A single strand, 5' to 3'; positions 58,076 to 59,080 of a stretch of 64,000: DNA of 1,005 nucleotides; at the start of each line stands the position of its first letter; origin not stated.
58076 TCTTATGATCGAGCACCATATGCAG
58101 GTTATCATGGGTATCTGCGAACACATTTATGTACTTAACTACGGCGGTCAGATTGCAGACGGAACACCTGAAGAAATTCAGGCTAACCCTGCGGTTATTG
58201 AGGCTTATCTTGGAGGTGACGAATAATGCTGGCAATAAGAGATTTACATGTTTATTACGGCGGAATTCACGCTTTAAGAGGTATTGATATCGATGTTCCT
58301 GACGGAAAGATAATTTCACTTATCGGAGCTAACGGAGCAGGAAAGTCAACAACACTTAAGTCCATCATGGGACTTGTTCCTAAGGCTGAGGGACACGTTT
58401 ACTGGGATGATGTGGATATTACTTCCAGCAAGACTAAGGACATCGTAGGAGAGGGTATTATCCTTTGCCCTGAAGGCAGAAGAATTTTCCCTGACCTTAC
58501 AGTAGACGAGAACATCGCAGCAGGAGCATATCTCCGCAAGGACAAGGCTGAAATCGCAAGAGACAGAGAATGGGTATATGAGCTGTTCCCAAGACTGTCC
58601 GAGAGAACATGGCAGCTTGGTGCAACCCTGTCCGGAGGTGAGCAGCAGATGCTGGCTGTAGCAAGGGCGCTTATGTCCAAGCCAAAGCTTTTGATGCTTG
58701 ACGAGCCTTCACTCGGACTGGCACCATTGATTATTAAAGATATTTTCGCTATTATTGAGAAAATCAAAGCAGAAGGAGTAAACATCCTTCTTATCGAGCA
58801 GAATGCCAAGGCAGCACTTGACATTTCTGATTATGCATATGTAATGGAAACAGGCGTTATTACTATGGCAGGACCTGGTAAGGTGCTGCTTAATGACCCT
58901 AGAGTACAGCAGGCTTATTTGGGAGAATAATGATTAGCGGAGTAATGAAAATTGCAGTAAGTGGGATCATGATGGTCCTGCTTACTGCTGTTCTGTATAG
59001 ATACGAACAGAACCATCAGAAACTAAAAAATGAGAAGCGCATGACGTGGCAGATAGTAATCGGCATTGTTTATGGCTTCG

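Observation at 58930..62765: Fused phosphatase-kinase sensor plus STAS protein joined to a Liv ABC importer and an orphan PotD-like binding protein, with no sigma factor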

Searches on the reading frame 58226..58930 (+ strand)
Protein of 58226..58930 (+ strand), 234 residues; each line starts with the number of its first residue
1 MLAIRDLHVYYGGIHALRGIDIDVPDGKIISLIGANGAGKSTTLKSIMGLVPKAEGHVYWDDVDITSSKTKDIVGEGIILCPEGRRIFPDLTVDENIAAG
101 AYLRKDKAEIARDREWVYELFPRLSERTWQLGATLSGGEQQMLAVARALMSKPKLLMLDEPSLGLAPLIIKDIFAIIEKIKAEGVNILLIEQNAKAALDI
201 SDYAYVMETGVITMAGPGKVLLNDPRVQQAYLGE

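Call 3: search_protein_families(library=pfam, proteins=[window:58226-58930:+], max_evalue=0.01)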
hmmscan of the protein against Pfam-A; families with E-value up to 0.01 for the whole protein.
window:58226-58930:+ (234 aa): 7 families
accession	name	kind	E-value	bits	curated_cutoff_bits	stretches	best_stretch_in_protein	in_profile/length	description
PF00005.33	ABC_tran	-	7.7e-31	107.9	25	1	17-162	1-136/137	ABC transporter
PF13304.12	AAA_21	-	1.7e-08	35.3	27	1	135-188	238-294/304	AAA domain, putative AbiEii toxin, Type IV TA system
PF25199.1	nSTAND_NTPase5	-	0.00045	20.5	34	1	27-69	41-84/145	Novel STAND NTPase 5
PF12399.14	BCA_ABC_TP_C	-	0.00072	19.5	25.5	1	223-234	13-24/27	Branched-chain amino acid ATP-binding cassette transporter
PF13555.12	AAA_29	-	0.0044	17.2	27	1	22-49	17-44/61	P-loop containing region of AAA domain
PF13476.12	AAA_23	-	0.0073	17.4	27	0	13-47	6-39/201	AAA domain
PF02463.25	SMC_N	-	0.008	16.1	40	0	28-47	25-44/220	RecF/RecN/SMC N terminal domain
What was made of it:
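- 58226..58930 (+): livF-type ABC ATPase. ABC_tran (call 3).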

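Call 34: search_protein_families(library=ncbifam, proteins=[window:58226-58930:+], max_evalue=0.001)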
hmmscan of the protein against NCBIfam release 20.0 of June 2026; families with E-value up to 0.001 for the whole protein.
window:58226-58930:+ (234 aa): 187 families (the best 25 are shown)
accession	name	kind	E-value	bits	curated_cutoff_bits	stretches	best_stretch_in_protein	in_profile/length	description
NF008626.0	PRK11614.1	equivalog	4.2e-74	249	441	1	1-233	5-236/237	high-affinity branched-chain amino acid ABC transporter ATP-binding protein LivF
TIGR03410.1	urea_trans_UrtE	equivalog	9.8e-64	214.9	285.8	1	2-220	1-218/230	urea ABC transporter ATP-binding subunit UrtE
TIGR04406.1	LPS_export_lptB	equivalog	8.4e-48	162.7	240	1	2-234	2-235/239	LPS export ABC transporter ATP-binding protein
NF008449.1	PRK11300.1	equivalog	1.5e-39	135.8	362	2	99-234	120-254/255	high-affinity branched-chain amino acid ABC transporter ATP-binding protein LivG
NF008144.0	PRK10895.1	equivalog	5.7e-38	130.7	381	1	3-234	5-237/241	LPS export ABC transporter ATP-binding protein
TIGR00972.1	3a0107s01c2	equivalog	5.2e-34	117.7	343.2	1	2-229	2-238/248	phosphate ABC transporter ATP-binding protein PstB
TIGR03411.1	urea_trans_UrtD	equivalog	7e-34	117.5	304.1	1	1-234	2-242/242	urea ABC transporter ATP-binding protein UrtD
NF011967.0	PRK15439.1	equivalog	1.8e-33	115.8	586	1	2-221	12-227/510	autoinducer 2 ABC transporter ATP-binding protein LsrA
TIGR01188.1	drrA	subfamily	3.4e-33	115.2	312.45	1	10-216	2-206/302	daunorubicin resistance ABC transporter, ATP-binding protein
TIGR03265.1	PhnT2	equivalog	2e-32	112.8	457.7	1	2-226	5-227/353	putative 2-aminoethylphosphonate ABC transporter ATP-binding protein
NF008030.0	PRK10762.1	equivalog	4.4e-32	111.5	745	2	133-213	394-474/501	ribose ABC transporter ATP-binding protein RbsA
TIGR00968.1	3a0106s01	subfamily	2e-30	106.1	342.75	1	4-225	3-222/237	sulfate ABC transporter ATP-binding protein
NF043075.1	MMSYN1_0197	equivalog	4.9e-30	104.6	550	1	2-226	3-225/341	spermidine/putrescine ABC transporter ATP-binding protein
NF007027.0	PRK09493.1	equivalog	3.3e-29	101.9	379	1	1-228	1-230/240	glutamine ABC transporter ATP-binding protein GlnQ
NF010069.0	PRK13549.1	equivalog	4e-29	101.4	699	2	2-104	6-110/513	xylose ABC transporter ATP-binding protein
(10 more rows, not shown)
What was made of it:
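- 58226..58930 (+): NCBIfam LivF E 4e-74 (call 34).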

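Call 67: find_homologous_proteins(query=window:58226-58930:+, max_evalue=1e-60)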
Query window:58226-58930:+ (234 aa): 7671 proteins with E <= 1e-60 among 8000 candidates; the best 120 are listed.
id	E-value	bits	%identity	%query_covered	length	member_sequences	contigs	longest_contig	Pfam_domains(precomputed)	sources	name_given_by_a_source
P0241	3.1e-148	509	100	100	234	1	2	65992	PF00005.34,PF13304.13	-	-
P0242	8.7e-148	508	100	100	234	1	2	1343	PF00005.34,PF13304.13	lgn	-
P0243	6.0e-144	495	97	100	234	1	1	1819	PF00005.34,PF13304.13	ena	-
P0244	2.7e-141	487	95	100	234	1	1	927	PF00005.34,PF13304.13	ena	-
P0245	1.6e-140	484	94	100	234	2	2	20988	PF00005.34,PF13304.13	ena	-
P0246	3.0e-140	483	94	100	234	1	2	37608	PF00005.34,PF13304.13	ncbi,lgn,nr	ncbi:MAG: ABC transporter ATP-binding protein [Mogibacterium sp.]|nr:ABC transporter ATP-binding pro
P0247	1.9e-139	481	93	100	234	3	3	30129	PF00005.34,PF13304.13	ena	-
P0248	3.6e-139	480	92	100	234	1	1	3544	PF00005.34,PF13304.13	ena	-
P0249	5.0e-139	479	92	100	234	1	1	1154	PF00005.34,PF13304.13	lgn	-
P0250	5.0e-139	479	92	100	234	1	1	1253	PF00005.34,PF13304.13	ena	-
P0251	1.6e-138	478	92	100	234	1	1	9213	PF00005.34,PF13304.13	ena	-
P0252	2.2e-138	477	92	100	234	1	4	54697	PF00005.34,PF13304.13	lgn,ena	-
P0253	3.6e-138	476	91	100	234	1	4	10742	PF00005.34,PF13304.13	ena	-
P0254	7.1e-138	476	91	100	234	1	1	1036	PF00005.34,PF13304.13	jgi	jgi:branched-chain amino acid transport system ATP-binding protein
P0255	7.1e-138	476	91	100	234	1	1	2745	PF00005.34,PF13304.13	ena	-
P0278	2.5e-136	470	90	100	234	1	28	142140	PF00005.34,PF13304.13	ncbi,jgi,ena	-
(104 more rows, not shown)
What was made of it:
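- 58226..58930 (+): Hundreds of homologues at 88-94% identity (call 67).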

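Call 68: find_encoding_contigs(protein=P0278, flank=7000, max_places=4)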
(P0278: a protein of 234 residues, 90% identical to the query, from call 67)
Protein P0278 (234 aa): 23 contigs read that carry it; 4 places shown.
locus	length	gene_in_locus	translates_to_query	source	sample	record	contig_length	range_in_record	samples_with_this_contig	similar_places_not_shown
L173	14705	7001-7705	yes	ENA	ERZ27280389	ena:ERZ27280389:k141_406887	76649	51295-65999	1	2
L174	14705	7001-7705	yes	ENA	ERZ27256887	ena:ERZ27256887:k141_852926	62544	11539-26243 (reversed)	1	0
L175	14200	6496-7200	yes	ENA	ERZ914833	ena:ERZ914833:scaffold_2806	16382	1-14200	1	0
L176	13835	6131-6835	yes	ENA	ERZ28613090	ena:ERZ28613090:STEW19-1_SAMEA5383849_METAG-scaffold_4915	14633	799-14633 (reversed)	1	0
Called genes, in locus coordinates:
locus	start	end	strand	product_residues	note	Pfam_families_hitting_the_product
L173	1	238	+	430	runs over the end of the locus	-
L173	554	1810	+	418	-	PF01411:tRNA-synt_2c, PF07973:tRNA_SAD (weak)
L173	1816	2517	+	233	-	PF13189:Cytidylate_kin2, PF02224:Cytidylate_kin (faint)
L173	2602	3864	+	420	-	PF13433:Peripla_BP_5 (faint), PF13458:Peripla_BP_6, PF01094:ANF_receptor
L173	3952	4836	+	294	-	PF02653:BPD_transp_2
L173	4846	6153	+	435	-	PF02653:BPD_transp_2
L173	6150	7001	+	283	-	PF00005:ABC_tran, PF13304:AAA_21 (faint), PF12399:BCA_ABC_TP_C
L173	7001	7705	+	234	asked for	PF00005:ABC_tran, PF13304:AAA_21 (faint)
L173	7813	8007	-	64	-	-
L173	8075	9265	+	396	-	PF00438:S-AdoMet_synt_N, PF02772:S-AdoMet_synt_M, PF02773:S-AdoMet_synt_C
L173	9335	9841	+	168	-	PF00692:dUTPase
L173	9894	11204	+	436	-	PF00070:Pyr_redox (faint), PF00890:FAD_binding_2 (weak), PF01494:FAD_binding_3 (weak), PF01946:Thi4 (weak), PF03486:HI0933_like, PF13450:NAD_binding_8 (weak), PF03486:HI0933_like, PF22780:HI0933_like_1st (weak), +2 more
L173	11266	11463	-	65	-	-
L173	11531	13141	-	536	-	PF28550:DUF8436, PF01266:DAO (faint), PF07992:Pyr_redox_2 (faint), PF21688:FAD-depend_C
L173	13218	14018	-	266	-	PF01113:DapB_N, PF05173:DapB_C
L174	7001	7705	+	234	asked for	PF00005:ABC_tran, PF13304:AAA_21 (faint)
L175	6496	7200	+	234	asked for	PF00005:ABC_tran, PF13304:AAA_21 (faint)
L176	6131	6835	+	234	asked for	PF00005:ABC_tran, PF13304:AAA_21 (faint)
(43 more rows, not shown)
